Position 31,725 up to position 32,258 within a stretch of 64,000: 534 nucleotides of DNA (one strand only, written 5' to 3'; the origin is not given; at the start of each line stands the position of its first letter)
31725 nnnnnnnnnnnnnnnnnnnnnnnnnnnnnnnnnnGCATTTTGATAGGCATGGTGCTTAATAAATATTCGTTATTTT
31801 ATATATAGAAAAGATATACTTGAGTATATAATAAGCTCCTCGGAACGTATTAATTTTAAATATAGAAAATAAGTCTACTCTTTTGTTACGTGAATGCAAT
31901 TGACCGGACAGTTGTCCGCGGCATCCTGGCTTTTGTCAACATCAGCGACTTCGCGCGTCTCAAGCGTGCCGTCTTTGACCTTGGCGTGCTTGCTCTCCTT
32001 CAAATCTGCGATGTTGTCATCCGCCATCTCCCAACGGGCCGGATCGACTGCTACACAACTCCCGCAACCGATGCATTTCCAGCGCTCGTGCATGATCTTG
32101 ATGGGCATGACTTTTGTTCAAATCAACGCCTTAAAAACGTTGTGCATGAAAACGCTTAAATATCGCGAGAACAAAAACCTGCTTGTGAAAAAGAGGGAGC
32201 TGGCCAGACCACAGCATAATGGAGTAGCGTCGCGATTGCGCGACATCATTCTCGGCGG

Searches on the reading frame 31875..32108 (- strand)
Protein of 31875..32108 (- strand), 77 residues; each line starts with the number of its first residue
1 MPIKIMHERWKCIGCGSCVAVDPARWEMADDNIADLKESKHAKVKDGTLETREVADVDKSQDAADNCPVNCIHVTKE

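Call 3: search_protein_families(library=pfam, proteins=[window:31875-32108:-], max_evalue=0.01)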
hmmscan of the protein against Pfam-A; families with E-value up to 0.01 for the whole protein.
window:31875-32108:- (77 aa): 5 families
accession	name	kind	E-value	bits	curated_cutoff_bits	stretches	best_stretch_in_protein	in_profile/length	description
PF13459.11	Fer4_15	-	6.3e-13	49.7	22.4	1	8-74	4-66/66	4Fe-4S single cluster domain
PF13370.11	Fer4_13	-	2.8e-09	38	24.5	1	11-74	5-58/58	4Fe-4S single cluster domain of Ferredoxin I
PF12797.12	Fer4_2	-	2.2e-05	24.5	24.5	1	5-24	3-22/22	4Fe-4S binding domain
PF12838.12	Fer4_7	-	0.00022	22.1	27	1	11-47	1-27/52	4Fe-4S dicluster domain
PF25160.1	LdpA_Fe-S-bd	-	0.0063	16.7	27.6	0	11-24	27-40/49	LdpA Fe-S cluster-binding domain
